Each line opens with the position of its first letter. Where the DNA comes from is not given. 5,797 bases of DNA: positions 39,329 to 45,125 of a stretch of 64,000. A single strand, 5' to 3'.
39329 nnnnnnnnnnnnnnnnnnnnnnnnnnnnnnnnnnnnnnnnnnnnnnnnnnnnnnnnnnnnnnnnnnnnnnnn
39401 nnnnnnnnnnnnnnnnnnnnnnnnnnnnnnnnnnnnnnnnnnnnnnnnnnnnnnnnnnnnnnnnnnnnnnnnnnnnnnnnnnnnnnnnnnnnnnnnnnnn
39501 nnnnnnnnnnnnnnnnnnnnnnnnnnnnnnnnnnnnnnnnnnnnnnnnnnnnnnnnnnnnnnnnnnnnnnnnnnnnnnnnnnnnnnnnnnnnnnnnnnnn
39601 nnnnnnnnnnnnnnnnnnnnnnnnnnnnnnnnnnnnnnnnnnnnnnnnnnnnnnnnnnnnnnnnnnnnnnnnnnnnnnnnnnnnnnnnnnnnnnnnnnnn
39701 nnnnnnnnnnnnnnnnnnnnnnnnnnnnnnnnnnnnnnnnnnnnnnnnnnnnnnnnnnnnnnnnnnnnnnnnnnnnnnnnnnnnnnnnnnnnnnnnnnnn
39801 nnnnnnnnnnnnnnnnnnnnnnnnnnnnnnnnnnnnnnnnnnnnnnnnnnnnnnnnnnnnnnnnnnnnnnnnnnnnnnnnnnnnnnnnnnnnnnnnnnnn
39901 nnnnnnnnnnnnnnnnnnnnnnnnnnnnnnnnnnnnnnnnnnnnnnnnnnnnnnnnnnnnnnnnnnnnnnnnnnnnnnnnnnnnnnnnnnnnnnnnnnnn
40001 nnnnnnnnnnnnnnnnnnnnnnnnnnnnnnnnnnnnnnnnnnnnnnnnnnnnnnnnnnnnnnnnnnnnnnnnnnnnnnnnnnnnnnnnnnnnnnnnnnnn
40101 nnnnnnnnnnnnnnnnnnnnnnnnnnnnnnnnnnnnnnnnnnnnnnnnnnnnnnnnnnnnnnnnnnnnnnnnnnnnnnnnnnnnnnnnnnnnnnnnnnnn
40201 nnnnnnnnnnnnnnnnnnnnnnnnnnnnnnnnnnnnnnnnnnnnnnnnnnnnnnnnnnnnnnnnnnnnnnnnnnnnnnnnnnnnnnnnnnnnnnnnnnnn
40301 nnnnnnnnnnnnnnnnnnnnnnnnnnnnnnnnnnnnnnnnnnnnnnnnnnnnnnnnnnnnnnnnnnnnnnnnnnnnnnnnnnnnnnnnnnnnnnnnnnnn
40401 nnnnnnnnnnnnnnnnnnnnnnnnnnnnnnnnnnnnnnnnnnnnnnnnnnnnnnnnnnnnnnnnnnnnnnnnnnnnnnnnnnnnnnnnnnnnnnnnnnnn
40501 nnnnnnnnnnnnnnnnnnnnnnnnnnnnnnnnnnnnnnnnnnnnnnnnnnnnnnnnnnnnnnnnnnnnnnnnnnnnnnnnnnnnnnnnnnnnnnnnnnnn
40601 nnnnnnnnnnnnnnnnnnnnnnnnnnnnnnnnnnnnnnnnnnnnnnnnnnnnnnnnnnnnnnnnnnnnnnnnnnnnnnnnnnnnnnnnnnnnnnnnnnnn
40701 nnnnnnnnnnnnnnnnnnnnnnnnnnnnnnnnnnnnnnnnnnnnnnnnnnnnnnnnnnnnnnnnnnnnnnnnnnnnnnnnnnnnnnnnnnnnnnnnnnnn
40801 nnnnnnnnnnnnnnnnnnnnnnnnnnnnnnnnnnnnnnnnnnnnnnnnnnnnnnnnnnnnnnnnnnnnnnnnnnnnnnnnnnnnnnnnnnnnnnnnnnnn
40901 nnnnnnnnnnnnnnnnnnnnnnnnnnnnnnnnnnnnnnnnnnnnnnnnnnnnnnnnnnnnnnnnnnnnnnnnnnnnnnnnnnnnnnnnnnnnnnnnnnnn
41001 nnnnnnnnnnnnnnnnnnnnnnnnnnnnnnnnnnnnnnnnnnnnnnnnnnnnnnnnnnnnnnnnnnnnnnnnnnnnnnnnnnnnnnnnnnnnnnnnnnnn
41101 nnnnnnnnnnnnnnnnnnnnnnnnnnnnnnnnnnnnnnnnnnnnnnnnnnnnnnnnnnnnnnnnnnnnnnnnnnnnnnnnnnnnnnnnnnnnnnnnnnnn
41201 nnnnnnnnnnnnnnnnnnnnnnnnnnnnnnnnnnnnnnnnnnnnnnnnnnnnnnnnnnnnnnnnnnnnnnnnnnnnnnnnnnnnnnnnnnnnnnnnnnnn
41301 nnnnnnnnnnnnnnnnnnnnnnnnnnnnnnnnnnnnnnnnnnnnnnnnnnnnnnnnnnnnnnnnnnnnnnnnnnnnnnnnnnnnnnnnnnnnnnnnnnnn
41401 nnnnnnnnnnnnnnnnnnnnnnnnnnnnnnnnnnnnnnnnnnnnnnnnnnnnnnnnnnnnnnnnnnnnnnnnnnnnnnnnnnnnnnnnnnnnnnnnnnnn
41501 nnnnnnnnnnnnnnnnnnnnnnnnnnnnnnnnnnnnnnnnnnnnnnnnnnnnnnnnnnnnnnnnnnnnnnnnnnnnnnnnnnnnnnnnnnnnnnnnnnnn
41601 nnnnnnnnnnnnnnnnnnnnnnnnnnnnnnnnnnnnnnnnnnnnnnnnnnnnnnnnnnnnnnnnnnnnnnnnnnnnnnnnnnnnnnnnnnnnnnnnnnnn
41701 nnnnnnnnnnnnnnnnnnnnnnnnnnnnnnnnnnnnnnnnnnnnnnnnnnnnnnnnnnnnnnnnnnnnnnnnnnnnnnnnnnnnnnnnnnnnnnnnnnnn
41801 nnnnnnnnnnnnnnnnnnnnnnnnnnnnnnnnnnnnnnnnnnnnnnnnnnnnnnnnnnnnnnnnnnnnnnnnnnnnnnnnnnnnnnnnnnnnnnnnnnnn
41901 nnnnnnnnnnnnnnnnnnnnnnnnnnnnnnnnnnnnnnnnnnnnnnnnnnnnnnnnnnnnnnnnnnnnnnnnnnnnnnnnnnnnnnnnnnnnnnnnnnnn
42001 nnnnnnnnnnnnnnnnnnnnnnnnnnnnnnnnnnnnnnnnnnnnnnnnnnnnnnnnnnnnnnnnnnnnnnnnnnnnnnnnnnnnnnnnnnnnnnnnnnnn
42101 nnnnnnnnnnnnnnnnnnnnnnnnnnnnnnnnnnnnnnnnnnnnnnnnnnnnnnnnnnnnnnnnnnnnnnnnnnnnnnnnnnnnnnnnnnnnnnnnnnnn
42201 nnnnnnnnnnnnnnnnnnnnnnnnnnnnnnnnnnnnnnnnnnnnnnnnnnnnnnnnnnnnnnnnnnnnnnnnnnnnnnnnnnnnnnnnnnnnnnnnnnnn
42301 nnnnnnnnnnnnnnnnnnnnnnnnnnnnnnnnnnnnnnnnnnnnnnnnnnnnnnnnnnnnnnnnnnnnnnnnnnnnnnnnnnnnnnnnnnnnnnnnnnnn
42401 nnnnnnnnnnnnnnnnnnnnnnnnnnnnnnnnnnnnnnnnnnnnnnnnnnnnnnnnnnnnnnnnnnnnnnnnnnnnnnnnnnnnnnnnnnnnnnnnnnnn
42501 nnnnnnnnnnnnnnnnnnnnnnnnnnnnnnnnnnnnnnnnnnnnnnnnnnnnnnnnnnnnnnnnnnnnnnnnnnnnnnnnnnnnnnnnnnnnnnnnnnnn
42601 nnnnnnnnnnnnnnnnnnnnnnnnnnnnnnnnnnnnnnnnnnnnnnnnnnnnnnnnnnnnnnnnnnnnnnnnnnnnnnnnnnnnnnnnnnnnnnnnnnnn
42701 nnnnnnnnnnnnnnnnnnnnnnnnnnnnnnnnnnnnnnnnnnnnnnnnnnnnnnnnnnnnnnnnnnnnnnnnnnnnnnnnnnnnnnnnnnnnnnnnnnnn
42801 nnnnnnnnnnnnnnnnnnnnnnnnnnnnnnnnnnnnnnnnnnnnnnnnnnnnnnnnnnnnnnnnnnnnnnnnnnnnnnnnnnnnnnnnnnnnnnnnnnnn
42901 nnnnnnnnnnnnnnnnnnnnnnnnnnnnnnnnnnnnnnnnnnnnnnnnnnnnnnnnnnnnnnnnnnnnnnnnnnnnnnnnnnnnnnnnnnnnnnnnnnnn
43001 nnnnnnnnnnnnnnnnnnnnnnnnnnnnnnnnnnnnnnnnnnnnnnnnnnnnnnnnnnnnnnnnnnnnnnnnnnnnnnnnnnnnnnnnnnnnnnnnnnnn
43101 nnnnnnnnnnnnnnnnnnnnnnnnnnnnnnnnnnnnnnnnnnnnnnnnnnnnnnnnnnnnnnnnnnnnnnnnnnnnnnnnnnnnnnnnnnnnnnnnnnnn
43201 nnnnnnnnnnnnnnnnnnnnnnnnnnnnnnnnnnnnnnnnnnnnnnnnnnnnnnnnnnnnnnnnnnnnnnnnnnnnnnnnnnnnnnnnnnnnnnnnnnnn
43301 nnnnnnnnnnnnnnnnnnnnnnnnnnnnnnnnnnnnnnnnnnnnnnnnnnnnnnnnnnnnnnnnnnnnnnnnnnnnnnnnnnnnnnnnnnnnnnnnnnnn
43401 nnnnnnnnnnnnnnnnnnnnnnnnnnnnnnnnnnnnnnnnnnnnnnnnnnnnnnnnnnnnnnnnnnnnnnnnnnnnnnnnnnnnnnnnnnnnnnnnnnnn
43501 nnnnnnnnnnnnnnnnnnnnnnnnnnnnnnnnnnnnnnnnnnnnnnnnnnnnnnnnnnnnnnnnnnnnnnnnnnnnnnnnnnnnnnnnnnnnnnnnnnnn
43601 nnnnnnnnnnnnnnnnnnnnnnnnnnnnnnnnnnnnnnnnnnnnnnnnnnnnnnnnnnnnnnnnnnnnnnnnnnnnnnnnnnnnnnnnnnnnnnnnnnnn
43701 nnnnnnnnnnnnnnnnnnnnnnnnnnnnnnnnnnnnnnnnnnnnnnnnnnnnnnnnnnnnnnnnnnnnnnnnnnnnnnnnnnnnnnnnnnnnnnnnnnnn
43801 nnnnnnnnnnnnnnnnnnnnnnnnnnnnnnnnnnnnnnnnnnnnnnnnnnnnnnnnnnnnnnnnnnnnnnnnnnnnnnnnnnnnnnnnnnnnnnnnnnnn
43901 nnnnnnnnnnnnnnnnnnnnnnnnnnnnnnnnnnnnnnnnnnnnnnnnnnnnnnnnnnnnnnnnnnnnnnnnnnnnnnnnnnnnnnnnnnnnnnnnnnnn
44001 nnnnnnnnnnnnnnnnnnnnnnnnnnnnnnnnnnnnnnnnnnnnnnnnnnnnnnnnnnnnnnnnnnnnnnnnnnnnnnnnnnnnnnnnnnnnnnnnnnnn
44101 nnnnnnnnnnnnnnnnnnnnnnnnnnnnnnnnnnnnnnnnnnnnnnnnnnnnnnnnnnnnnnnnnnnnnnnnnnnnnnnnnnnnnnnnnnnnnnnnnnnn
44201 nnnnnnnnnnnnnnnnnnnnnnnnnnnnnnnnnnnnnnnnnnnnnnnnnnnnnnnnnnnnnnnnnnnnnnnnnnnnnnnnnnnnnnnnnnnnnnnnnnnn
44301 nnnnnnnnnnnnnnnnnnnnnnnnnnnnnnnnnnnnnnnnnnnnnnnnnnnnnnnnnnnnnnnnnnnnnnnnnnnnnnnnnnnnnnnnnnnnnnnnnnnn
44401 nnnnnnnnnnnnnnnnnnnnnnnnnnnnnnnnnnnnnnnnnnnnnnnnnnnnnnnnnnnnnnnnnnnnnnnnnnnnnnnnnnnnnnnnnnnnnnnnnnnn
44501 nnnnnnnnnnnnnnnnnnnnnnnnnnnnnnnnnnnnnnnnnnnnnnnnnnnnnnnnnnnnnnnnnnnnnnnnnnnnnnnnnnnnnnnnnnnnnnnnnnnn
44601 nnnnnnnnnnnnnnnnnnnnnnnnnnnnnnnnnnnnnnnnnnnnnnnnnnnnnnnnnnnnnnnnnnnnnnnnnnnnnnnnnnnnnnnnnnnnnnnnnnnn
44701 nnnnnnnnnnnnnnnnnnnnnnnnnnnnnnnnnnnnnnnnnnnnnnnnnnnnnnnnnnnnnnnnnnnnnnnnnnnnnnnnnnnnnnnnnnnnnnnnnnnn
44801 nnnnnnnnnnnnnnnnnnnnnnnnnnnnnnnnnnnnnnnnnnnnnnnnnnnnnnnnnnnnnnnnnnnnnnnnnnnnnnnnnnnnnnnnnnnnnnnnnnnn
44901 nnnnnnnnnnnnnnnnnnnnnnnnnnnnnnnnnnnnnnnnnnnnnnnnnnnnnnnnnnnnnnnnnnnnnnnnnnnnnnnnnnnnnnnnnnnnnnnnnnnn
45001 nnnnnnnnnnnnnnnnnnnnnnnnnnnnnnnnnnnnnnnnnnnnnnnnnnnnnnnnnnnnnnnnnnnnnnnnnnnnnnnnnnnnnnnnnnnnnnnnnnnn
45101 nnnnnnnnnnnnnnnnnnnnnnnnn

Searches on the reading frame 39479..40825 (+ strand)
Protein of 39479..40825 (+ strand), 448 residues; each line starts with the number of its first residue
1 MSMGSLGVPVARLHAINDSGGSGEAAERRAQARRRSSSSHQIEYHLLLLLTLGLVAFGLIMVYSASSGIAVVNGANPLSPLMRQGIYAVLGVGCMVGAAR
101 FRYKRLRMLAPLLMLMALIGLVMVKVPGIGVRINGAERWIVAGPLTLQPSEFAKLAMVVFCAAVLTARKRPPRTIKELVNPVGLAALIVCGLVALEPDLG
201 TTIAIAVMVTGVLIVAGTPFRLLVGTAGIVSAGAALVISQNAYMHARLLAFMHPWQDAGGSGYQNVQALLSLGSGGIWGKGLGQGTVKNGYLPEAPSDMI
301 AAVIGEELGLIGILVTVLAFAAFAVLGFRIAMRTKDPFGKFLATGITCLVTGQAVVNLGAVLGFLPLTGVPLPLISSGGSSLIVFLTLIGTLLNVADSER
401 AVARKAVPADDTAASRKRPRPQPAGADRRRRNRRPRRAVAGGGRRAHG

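Call 30: search_protein_families(library=pfam, proteins=[window:39479-40825:+], max_evalue=0.0001)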
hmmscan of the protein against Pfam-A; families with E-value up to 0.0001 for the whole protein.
window:39479-40825:+ (448 aa): 1 family
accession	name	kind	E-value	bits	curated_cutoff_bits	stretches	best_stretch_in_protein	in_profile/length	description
PF01098.24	FTSW_RODA_SPOVE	-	2.6e-101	339.6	26.4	1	46-400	3-355/356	Cell cycle protein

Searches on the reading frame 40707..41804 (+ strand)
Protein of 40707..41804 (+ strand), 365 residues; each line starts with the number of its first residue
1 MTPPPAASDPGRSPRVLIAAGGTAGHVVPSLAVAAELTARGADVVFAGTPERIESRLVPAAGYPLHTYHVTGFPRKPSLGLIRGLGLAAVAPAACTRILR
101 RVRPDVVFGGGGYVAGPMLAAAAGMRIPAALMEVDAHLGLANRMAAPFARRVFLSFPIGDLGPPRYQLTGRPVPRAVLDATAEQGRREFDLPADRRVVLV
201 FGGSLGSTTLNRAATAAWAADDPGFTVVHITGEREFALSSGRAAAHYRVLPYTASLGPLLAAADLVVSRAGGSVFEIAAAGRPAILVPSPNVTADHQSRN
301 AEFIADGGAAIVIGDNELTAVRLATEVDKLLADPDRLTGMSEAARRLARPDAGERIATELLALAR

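Call 30: search_protein_families(library=pfam, proteins=[window:40707-41804:+], max_evalue=0.0001)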
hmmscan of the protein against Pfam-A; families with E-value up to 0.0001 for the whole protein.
window:40707-41804:+ (365 aa): 2 families
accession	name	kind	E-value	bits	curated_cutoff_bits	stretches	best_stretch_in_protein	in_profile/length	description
PF04101.22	Glyco_tran_28_C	-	2.2e-30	106.3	22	1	197-354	1-164/166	Glycosyltransferase family 28 C-terminal domain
PF03033.26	Glyco_transf_28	-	9.2e-27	94.2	26.2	1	16-153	1-138/139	Glycosyltransferase family 28 N-terminal domain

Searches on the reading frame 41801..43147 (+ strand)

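Call 30: search_protein_families(library=pfam, proteins=[window:41801-43147:+], max_evalue=0.0001)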
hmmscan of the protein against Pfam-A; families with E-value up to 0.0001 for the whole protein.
window:41801-43147:+ (448 aa): 3 families
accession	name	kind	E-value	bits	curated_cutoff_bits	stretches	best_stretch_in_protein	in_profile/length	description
PF02875.26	Mur_ligase_C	-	9.2e-22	78.7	28.4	1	306-437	1-127/127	Mur ligase, glutamate ligase domain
PF01225.30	Mur_ligase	-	6.2e-19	68.6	21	1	8-105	2-94/95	Mur ligase family, catalytic domain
PF08245.18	Mur_ligase_M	-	5.7e-16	59.5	24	1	110-283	1-199/200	Mur ligase middle domain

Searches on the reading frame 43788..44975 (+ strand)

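Call 30: search_protein_families(library=pfam, proteins=[window:43788-44975:+], max_evalue=0.0001)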
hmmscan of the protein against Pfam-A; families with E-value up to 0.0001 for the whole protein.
window:43788-44975:+ (395 aa): 2 families
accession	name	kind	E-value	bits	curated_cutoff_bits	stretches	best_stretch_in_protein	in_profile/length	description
PF08478.15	POTRA_1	-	1.4e-08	35.4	23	1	185-251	2-67/69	POTRA domain, FtsQ-type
PF03799.20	FtsQ_DivIB_C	-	4.2e-07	31.3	21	1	257-383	1-113/114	Cell division protein FtsQ/DivIB, C-terminal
